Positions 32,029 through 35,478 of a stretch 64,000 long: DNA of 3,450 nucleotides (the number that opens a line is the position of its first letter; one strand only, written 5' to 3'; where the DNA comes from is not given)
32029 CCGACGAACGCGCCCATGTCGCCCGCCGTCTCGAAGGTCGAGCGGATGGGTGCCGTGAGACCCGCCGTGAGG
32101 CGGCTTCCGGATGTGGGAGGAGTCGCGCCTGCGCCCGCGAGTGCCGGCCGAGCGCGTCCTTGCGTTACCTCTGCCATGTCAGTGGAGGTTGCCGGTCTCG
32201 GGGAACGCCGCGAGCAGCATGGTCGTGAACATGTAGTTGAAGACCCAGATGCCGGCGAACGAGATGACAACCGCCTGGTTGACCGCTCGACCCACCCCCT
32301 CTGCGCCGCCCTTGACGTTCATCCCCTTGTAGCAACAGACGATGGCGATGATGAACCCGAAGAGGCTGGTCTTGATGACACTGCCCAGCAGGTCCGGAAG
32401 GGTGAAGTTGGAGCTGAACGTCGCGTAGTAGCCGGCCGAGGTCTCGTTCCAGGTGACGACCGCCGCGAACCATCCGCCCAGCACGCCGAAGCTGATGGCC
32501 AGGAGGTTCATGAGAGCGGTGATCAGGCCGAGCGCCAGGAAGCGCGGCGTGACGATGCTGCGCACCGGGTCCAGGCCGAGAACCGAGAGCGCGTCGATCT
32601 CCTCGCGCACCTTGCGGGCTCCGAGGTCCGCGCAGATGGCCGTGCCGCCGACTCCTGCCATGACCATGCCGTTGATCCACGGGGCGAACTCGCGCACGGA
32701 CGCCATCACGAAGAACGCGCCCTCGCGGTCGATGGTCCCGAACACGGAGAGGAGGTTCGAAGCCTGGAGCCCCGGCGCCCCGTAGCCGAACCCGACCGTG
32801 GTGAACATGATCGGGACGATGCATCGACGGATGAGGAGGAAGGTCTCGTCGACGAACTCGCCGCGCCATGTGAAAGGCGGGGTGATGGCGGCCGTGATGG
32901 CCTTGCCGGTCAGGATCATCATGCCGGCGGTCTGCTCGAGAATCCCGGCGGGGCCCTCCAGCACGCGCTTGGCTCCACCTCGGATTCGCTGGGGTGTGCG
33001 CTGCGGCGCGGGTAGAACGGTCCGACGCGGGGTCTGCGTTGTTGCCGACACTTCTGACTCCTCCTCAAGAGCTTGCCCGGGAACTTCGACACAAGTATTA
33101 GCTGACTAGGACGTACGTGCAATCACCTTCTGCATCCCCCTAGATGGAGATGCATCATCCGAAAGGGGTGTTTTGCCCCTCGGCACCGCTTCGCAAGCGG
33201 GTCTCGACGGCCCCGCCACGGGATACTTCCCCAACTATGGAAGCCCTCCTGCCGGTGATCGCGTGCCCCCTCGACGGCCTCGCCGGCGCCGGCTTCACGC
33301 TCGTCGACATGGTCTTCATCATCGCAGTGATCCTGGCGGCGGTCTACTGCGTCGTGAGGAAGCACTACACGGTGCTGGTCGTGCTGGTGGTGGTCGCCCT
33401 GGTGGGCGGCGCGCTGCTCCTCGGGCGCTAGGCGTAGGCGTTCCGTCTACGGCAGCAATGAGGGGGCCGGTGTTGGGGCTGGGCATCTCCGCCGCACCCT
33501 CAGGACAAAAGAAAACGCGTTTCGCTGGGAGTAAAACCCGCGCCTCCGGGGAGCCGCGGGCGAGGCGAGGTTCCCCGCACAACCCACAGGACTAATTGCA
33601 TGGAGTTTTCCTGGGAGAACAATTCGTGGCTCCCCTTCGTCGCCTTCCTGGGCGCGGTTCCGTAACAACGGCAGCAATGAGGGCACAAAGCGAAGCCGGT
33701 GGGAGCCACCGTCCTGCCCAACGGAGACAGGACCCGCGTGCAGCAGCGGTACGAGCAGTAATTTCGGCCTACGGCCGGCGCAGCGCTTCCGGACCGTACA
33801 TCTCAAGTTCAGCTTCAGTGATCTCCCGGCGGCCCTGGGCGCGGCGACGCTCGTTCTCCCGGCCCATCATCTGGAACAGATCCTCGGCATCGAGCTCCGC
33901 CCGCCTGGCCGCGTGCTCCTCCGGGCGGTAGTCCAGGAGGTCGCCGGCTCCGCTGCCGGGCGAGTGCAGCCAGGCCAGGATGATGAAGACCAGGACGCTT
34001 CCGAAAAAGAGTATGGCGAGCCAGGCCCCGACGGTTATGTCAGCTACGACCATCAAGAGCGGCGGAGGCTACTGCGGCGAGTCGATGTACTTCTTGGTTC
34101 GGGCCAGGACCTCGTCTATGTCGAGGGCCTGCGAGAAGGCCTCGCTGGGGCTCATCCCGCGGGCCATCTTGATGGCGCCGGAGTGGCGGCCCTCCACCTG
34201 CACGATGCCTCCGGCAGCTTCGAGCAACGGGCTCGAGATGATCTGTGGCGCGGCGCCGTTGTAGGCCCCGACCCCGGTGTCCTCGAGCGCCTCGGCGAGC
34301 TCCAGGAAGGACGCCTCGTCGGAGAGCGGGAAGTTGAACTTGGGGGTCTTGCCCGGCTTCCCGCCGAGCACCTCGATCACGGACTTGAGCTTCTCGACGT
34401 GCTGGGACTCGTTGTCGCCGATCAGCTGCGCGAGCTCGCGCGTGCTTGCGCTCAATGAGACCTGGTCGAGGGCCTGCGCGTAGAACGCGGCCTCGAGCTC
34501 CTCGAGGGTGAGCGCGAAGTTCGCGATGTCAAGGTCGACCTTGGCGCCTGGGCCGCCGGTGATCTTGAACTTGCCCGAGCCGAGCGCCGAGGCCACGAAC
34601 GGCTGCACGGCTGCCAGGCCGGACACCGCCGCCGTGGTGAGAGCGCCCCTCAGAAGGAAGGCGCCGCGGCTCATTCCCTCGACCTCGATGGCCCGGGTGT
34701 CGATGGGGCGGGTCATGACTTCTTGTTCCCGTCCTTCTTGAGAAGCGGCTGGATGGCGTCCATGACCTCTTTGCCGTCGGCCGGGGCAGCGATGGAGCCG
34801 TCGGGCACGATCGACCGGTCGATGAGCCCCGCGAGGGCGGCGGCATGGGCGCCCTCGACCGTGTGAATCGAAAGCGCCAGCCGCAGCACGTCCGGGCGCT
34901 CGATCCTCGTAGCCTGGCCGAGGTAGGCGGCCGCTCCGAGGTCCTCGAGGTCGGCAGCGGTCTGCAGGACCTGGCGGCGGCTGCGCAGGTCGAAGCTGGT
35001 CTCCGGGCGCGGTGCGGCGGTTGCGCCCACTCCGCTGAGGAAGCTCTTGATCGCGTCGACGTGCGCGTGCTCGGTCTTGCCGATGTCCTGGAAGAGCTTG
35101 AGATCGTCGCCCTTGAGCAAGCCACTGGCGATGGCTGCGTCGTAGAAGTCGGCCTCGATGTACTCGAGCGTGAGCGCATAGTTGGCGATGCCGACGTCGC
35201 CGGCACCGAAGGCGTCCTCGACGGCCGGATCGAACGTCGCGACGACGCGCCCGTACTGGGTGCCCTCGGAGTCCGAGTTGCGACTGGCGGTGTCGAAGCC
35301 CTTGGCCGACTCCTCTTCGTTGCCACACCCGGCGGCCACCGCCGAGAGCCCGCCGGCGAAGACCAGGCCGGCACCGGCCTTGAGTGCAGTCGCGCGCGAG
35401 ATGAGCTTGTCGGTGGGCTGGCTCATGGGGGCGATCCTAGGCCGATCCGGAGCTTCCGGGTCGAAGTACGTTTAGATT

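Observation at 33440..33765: Conserved intergenic element present twice (core 33578-33765 and 55447-55632) with a compensatory hairpin change: candidate new sRNA or structured-element family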

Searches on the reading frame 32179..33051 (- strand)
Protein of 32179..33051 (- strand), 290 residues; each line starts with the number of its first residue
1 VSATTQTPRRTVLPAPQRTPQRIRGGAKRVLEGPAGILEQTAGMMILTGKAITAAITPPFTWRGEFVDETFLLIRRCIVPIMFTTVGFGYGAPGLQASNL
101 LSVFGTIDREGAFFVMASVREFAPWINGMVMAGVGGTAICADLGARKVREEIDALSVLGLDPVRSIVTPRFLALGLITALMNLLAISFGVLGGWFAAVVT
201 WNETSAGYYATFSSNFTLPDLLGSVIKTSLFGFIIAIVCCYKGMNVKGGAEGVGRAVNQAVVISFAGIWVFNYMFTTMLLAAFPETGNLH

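Call 47: list_cluster_members(proteins=[window:32179-33051:-, window:31305-32270:-, window:35488-36393:+, window:36405-37310:-, window:34713-35426:-, window:34069-35328:-, window:29937-31295:-, window:37338-37811:-, window:28297-29940:-, window:27011-28300:-])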
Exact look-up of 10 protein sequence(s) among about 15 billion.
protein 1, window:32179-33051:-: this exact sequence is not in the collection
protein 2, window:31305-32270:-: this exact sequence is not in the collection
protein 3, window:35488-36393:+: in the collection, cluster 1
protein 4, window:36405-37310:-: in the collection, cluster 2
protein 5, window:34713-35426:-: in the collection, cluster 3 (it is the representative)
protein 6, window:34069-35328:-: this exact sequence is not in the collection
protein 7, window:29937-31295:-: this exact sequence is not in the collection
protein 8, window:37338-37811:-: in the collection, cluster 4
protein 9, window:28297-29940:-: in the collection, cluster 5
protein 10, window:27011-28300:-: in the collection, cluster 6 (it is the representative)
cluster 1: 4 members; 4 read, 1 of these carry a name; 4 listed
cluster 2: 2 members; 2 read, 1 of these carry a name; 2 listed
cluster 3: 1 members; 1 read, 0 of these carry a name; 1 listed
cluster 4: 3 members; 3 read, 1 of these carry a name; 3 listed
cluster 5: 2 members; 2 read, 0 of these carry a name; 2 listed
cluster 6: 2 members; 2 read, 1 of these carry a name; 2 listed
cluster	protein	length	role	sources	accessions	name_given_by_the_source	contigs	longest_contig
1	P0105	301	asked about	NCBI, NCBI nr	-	-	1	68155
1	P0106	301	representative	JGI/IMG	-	hypothetical protein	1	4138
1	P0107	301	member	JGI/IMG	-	-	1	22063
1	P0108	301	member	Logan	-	-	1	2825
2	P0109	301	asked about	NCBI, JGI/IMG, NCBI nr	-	-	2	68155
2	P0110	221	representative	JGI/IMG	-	phospholipid/cholesterol/gamma-HCH transport system ATP-binding protein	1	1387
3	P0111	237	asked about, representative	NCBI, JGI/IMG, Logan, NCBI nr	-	-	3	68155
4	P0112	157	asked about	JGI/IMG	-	-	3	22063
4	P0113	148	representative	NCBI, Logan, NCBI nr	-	-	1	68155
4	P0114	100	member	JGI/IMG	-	hypothetical protein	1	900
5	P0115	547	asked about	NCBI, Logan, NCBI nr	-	-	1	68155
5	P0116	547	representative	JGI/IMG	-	-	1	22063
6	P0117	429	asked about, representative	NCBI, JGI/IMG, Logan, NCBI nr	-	-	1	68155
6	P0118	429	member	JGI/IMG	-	ABC-type transporter Mla subunit MlaD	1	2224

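Call 48: find_encoding_contigs(protein=P0107, flank=10000, max_places=10)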
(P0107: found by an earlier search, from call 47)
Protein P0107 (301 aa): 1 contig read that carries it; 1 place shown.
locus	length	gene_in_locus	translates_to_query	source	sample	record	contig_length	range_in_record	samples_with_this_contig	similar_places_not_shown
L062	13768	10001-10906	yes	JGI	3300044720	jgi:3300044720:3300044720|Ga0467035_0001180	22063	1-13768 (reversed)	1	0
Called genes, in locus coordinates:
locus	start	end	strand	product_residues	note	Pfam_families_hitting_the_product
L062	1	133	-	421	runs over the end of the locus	PF02470:MlaD, PF11887:Mce4_CUP1 (weak)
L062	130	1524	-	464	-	PF02470:MlaD, PF11887:Mce4_CUP1 (faint)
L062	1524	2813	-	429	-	PF02470:MlaD (weak)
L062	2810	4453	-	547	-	PF02470:MlaD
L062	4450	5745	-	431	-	PF02470:MlaD, PF11887:Mce4_CUP1 (faint)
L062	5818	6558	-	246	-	PF02405:MlaE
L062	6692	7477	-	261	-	PF02405:MlaE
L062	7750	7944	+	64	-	-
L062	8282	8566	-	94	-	-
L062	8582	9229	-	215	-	PF13668:Ferritin_2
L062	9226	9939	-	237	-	PF13668:Ferritin_2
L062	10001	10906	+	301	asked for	-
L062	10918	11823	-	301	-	PF00005:ABC_tran, PF13304:AAA_21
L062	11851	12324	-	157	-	-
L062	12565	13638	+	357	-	PF12146:Hydrolase_4 (faint), PF12697:Abhydrolase_6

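Call 52: find_encoding_contigs(protein=P0106, flank=10000, max_places=10)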
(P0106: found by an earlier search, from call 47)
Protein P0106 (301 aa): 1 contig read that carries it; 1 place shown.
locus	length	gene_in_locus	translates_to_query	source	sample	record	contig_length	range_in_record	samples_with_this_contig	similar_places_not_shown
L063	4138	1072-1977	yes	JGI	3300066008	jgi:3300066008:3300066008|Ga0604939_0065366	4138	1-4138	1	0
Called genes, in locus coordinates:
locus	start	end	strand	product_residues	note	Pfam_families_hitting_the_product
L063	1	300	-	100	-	?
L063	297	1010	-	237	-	PF13668:Ferritin_2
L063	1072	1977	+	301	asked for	-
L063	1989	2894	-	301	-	PF00005:ABC_tran, PF13304:AAA_21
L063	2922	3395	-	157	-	-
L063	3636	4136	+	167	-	?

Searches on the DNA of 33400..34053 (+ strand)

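Call 9: search_rna_families(source=window, start=33400, end=33800, threshold=evalue, max_evalue=10)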
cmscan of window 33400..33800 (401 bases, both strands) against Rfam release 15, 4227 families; matches with E-value up to 10: 2.
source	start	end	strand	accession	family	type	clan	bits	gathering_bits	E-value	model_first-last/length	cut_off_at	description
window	33714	33743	-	RF03337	mir-6505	Gene; miRNA;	-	14.4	96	4.8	19-49/68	no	mir-6505 microRNA precursor family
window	33531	33671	-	RF02501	Atu_C7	Gene; sRNA;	-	9.5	45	7.3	1-157/157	no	Rhizobiales sRNA Atu_C7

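Call 13: search_dna_similar(query=window:33560-33790:+, collection=plasmids, mode=distant, max_evalue=0.01, max_rows=40)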
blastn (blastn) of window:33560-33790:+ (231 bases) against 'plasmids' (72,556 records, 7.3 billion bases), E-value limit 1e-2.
No match.

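Call 14: search_dna_similar(query=window:33560-33790:+, collection=phages, mode=distant, max_evalue=0.01, max_rows=20)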
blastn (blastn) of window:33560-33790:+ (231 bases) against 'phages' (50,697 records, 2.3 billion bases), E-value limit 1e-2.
No match.

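Call 86: build_rna_model(alignment_id=A5)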
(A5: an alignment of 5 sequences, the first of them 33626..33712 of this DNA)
Model R1 built from alignment A5 (5 sequences, 99 columns); structure: RNAalifold consensus.
model positions 87; base pairs 23; branch points 0; effective number of sequences 1.79; information 0.654 bits per position. Calibrated on 0.2 Mb of random sequence (short: E-values are rough).
structure used (alignment columns):
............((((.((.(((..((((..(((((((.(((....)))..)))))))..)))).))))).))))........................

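Call 87: search_with_rna_model(model_id=R1, source=window, filters=off, max_evalue=10, show_alignments=6)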
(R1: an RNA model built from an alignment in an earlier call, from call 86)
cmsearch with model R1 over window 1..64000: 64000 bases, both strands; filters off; matches with E-value up to 10: 44.
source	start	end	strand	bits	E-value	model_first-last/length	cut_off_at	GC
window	55487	55574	+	79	1.7e-16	1-87/87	no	0.6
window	33619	33706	+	78.6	2.1e-16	1-87/87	no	0.62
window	14487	14558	-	15.6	0.12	1-87/87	no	0.74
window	16620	16680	-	15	0.17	1-87/87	no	0.72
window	55361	55441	+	14.9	0.18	1-87/87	no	0.68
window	49171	49228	-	12.4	0.71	1-87/87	no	0.78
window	51399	51486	+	11.9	0.93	1-87/87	no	0.65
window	39467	39548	-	11.8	0.99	1-87/87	no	0.73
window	11559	11645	-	11.3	1.2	1-87/87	no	0.74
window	46403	46483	+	11.3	1.2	1-87/87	no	0.74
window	55191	55257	+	11.2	1.3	1-87/87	no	0.72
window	5055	5123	-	10.5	1.9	1-87/87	no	0.68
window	55357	55428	-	9.7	3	1-87/87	no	0.64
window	42848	42888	-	9.4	3.6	1-87/87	no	0.66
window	59437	59507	-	9.3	3.7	1-87/87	no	0.65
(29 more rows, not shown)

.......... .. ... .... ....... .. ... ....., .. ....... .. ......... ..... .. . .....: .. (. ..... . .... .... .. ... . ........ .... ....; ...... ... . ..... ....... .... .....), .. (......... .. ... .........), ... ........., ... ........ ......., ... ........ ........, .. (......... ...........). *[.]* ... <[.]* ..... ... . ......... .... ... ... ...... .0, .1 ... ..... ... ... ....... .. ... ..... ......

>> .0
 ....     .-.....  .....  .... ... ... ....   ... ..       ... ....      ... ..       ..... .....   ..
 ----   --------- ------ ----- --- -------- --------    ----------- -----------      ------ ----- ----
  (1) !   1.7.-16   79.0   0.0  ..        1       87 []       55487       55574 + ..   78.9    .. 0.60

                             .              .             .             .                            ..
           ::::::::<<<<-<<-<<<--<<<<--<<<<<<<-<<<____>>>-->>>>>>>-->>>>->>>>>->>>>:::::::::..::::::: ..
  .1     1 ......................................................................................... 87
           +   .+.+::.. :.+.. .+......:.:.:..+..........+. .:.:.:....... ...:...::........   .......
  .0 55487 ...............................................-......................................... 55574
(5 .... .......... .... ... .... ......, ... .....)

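Call 88: search_with_rna_model(model_id=R1, sources=[L057, L058, L059, L060, L061, L064, L065], filters=off, max_evalue=10)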
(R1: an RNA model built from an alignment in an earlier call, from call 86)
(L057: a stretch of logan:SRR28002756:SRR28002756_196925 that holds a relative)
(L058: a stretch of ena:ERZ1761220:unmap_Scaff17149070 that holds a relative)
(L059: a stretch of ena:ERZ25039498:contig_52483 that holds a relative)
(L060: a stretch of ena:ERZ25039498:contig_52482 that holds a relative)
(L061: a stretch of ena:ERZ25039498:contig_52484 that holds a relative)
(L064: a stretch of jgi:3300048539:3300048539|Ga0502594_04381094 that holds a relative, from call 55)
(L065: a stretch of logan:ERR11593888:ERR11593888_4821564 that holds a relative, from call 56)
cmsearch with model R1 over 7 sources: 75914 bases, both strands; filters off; matches with E-value up to 10: 46.
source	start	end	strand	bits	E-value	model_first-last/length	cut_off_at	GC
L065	795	881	-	96.4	1.7e-20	1-87/87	no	0.66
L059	10774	10859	-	90.9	3.4e-19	1-87/87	no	0.67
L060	10580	10672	-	90.3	4.6e-19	1-87/87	no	0.66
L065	803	888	+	23.7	0.0019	1-87/87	no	0.69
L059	10782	10867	+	23.1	0.0026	1-87/87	no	0.69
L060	10594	10680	+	16.8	0.079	1-87/87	no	0.66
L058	7295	7376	+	16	0.12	1-87/87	no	0.62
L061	395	464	+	15.8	0.13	1-87/87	no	0.74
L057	1061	1139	+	14.4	0.28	1-87/87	no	0.65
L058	5267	5333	+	14.2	0.31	1-87/87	no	0.6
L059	4210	4261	-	13.7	0.42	11-69/87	no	0.75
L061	17888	17939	+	12.9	0.63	1-87/87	no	0.77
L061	12915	12966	+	12.7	0.72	11-69/87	no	0.73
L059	11096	11174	-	12.2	0.92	1-87/87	no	0.7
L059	12849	12901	-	12.1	0.96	1-87/87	no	0.74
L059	11576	11612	-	11.8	1.1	22-60/87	no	0.76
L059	18186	18249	-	11.7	1.2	1-87/87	no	0.7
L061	1537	1608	+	11.3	1.5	1-87/87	no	0.75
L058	7292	7367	-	10.7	2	1-87/87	no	0.64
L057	1058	1129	-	10.5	2.3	1-87/87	no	0.67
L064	3560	3626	+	10.4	2.4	1-87/87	no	0.78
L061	13768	13817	-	10.1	2.8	1-87/87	no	0.7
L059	16574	16645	+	10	3.1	1-87/87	no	0.72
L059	1846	1909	-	9.8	3.3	1-87/87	no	0.69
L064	1838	1914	-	9.8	3.4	1-87/87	no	0.7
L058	8940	9030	+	9.8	3.5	1-87/87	no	0.68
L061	10669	10734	+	9.4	4.1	1-87/87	no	0.74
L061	6749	6788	-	9.3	4.4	1-87/87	no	0.75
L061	7476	7531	-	9.3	4.5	1-87/87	no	0.73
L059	19179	19227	-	9.1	4.9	1-87/87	no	0.71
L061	16207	16267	+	9.1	5.1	1-87/87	no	0.66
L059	6336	6404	+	9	5.1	1-87/87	no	0.67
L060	3220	3269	+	8.9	5.6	1-87/87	no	0.72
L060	6203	6271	+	8.8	5.9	1-87/87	no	0.68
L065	218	270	+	8.6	6.6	13-67/87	no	0.74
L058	671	724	-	8.4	7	1-87/87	no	0.7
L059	18898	18944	-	8.4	7.1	1-87/87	no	0.72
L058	9516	9592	-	8.4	7.3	1-87/87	no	0.71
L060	18202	18245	-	8.4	7.3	1-87/87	no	0.73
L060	3442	3504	-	8.3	7.7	1-87/87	no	0.68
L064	481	530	-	8.3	7.7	1-87/87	no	0.6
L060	18138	18191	+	8.2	8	1-87/87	no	0.72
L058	278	327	+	8.1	8.7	1-87/87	no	0.7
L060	1465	1550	-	8.1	8.7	1-87/87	no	0.64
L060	12720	12784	+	7.9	9.2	1-87/87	no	0.72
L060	8776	8842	+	7.9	9.5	1-87/87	no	0.64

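Call 89: search_rna_families(source=L065, threshold=evalue, max_evalue=5)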
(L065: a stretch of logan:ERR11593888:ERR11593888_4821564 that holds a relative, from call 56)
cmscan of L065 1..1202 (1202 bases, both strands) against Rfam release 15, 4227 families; matches with E-value up to 5: 1.
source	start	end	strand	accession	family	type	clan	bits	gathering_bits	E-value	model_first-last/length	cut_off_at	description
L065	555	590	+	RF00261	IRES_L-myc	Cis-reg; IRES;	-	14.5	60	3.6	10-45/221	no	L-myc internal ribosome entry site (IRES)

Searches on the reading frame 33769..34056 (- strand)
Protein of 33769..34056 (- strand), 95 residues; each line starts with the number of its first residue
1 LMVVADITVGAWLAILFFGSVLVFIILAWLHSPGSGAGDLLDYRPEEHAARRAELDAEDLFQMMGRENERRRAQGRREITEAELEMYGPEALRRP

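Call 8: search_protein_families(library=pfam, proteins=[window:33769-34056:-])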
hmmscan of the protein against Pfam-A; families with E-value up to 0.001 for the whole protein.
window:33769-34056:- (95 aa): 0 families

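Call 20: find_encoding_contigs(protein=window:33769-34056:-, flank=10000, max_places=10)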
Protein window:33769-34056:- (95 aa): no gene with exactly this product is on record in the collection.

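Call 53: find_homologous_proteins(query=window:33769-34053:-, max_evalue=0.001)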
Query window:33769-34053:- (94 aa): 6 proteins with E <= 0.001 among 9 candidates.
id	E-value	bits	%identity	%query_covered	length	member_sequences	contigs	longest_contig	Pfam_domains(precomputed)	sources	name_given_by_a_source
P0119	5.2e-55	201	100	100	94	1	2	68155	-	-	-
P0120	6.2e-48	178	84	99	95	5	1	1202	-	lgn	-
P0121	2.0e-37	145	74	97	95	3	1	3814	-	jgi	jgi:hypothetical protein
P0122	7.8e-37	143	73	99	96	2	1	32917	-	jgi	jgi:hypothetical protein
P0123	1.1e-35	139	70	99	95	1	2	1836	-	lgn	-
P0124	3.9e-35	137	73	98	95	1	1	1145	-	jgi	jgi:hypothetical protein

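Call 54: find_encoding_contigs(protein=P0122, flank=10000, max_places=10)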
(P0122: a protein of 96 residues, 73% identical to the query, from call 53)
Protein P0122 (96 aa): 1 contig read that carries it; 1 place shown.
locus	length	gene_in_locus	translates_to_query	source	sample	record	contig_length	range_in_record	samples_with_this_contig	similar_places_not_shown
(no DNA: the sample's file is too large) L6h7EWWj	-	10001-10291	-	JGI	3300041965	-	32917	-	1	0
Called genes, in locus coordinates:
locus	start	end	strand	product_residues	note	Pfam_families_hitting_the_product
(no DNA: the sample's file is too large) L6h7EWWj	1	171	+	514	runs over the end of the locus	PF00732:GMC_oxred_N, PF00890:FAD_binding_2 (faint), PF01266:DAO (faint), PF05199:GMC_oxred_C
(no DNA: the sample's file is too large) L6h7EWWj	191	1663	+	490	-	PF00171:Aldedh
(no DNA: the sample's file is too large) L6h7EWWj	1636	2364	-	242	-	PF00005:ABC_tran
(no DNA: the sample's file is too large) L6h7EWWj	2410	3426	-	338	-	PF00005:ABC_tran, PF13304:AAA_21 (weak)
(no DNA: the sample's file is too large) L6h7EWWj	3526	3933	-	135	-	PF12680:SnoaL_2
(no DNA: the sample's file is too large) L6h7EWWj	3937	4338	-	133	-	PF12680:SnoaL_2, PF14534:DUF4440 (weak)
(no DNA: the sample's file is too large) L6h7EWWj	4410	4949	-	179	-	-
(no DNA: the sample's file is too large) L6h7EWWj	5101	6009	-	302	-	-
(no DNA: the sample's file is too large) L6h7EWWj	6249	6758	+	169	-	-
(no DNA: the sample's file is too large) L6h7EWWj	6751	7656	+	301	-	PF00005:ABC_tran, PF13304:AAA_21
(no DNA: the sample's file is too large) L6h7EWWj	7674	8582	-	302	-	-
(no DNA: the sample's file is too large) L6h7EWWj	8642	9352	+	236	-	PF13668:Ferritin_2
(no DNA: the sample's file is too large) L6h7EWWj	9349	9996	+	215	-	PF13668:Ferritin_2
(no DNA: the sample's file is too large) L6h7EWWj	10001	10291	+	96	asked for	-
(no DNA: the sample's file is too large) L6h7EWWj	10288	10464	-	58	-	-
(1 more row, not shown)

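Call 55: find_encoding_contigs(protein=P0121, flank=10000, max_places=10)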
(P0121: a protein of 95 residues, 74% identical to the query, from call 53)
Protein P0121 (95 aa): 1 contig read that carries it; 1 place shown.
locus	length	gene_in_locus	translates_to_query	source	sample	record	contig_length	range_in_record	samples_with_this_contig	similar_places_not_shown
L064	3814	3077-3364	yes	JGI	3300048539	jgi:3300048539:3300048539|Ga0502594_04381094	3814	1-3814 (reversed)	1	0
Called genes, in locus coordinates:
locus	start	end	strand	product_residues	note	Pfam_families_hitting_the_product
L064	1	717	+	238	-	?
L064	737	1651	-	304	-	-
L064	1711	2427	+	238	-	PF13668:Ferritin_2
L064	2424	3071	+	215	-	PF13668:Ferritin_2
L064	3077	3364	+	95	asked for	-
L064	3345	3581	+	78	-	-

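Call 56: find_encoding_contigs(protein=P0120, flank=10000, max_places=10)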
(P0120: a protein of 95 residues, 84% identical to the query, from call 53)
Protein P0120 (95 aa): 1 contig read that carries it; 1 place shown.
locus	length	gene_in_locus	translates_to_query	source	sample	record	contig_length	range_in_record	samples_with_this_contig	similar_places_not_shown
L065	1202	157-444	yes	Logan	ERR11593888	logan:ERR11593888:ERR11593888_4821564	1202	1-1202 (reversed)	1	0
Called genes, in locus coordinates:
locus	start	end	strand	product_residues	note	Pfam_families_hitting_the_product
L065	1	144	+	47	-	?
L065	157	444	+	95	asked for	-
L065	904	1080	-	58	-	-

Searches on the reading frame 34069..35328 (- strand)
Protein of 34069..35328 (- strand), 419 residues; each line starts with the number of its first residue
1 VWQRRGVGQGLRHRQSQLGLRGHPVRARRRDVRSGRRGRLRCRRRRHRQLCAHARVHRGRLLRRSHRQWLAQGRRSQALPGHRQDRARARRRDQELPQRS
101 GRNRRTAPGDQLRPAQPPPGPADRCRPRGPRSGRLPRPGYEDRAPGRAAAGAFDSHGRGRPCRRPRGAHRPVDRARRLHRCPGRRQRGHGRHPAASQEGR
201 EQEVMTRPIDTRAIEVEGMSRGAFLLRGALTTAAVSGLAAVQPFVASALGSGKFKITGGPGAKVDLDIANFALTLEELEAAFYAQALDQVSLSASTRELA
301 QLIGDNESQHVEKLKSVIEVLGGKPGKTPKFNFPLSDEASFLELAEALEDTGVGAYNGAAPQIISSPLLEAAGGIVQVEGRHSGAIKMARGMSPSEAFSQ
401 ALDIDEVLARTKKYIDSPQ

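Call 8: search_protein_families(library=pfam, proteins=[window:34069-35328:-])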
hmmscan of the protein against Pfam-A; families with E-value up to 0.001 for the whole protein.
window:34069-35328:- (419 aa): 1 family
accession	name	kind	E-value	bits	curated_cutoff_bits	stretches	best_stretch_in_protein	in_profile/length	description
PF13668.12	Ferritin_2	-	4.4e-37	127.7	24.7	1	265-389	2-135/138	Ferritin-like domain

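Call 46: find_homologous_proteins(query=window:34069-35328:-, max_evalue=1e-60)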
Query window:34069-35328:-: 8000 candidates shared short words with the query, none scored E <= 1e-60.
